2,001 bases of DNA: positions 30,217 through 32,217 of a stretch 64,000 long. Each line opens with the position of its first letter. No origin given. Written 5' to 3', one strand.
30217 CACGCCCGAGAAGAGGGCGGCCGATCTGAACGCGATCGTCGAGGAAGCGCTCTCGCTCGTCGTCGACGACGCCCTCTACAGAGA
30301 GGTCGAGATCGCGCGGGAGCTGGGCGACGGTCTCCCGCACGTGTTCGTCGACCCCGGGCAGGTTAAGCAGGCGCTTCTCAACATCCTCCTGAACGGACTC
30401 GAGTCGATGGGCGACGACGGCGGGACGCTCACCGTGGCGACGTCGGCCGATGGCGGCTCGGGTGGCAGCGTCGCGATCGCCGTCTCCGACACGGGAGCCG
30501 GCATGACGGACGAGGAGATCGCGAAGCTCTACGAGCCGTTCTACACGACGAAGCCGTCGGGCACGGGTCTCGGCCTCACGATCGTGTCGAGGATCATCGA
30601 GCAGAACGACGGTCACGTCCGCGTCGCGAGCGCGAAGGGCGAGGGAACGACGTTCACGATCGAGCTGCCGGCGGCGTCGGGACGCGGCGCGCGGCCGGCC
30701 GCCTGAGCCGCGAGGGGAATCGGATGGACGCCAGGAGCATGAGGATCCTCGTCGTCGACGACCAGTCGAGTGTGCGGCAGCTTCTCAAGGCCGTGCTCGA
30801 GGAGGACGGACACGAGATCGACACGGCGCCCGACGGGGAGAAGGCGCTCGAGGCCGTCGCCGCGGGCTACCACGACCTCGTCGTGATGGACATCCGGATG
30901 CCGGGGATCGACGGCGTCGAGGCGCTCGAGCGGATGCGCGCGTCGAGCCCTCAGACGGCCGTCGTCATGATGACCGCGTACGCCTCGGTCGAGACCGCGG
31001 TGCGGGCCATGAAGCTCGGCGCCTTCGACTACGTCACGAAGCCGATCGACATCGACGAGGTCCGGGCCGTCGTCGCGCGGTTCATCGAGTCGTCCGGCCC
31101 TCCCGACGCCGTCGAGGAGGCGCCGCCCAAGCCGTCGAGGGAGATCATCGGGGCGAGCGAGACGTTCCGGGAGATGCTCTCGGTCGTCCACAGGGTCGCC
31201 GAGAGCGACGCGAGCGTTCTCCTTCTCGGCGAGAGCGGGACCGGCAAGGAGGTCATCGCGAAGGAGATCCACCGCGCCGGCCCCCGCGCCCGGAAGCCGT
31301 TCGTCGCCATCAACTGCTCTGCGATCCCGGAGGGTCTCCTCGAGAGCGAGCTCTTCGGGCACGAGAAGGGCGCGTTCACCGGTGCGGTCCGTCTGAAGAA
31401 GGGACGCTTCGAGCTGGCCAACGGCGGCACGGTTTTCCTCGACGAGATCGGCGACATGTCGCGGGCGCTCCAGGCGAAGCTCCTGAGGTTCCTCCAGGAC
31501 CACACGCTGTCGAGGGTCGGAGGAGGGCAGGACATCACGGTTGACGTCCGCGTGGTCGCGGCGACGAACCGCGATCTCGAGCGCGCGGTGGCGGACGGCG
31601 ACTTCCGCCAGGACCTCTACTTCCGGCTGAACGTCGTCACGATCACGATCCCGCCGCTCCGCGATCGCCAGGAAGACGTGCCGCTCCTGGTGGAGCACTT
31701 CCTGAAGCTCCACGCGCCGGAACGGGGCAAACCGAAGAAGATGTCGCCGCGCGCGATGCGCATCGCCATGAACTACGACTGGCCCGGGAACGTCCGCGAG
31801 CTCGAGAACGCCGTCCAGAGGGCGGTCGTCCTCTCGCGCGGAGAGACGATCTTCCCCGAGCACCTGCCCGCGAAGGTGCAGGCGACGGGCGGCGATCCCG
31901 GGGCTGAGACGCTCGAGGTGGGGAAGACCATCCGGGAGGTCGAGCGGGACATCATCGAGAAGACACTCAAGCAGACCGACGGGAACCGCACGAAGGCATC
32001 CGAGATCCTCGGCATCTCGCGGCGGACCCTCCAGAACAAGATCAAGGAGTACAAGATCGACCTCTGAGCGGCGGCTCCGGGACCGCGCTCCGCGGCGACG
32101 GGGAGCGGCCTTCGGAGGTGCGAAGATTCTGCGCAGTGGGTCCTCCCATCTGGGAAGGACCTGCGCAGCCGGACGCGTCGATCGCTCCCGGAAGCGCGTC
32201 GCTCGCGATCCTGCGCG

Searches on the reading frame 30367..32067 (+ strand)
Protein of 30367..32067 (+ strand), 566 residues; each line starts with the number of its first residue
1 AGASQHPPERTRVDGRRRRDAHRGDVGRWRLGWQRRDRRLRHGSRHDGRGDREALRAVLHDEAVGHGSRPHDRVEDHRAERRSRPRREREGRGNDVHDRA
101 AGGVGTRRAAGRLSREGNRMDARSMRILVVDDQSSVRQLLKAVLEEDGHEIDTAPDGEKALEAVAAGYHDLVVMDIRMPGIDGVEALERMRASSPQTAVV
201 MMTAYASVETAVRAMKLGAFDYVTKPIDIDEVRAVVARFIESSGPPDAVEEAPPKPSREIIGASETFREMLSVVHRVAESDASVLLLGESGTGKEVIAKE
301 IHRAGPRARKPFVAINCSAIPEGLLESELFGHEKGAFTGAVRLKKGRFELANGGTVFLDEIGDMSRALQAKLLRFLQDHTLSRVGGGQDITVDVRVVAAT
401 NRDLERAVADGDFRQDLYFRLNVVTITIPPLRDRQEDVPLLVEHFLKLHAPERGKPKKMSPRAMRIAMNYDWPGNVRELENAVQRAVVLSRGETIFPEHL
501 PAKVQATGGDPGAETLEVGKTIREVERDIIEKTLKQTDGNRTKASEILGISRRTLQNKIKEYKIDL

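Call 75: search_protein_families(library=pfam, proteins=[window:30367-32067:+], max_evalue=0.00001)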
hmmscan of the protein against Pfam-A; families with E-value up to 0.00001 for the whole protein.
window:30367-32067:+ (566 aa): 7 families
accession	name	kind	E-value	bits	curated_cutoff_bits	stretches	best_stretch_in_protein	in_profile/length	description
PF00158.32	Sigma54_activat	-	2.3e-71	239.3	20.2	1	260-426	1-167/168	Sigma-54 interaction domain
PF00072.30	Response_reg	-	4.2e-33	114.3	30.2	1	127-236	1-110/111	Response regulator receiver domain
PF25601.1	AAA_lid_14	-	8.9e-27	93.2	27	1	432-508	1-78/87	AAA+ ATPase lid domain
PF14532.12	Sigma54_activ_2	-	5.3e-21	75.7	25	1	261-431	1-138/138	Sigma-54 interaction domain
PF02954.25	HTH_8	-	1e-16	60.8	22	1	521-562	1-42/42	Bacterial regulatory protein, Fis family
PF07728.20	AAA_5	-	7.8e-09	36.1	22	1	284-403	2-124/139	AAA domain (dynein-related subfamily)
PF00004.35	AAA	-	7.2e-06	26.9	21.2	0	284-405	1-115/131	ATPase family associated with various cellular activities (AAA)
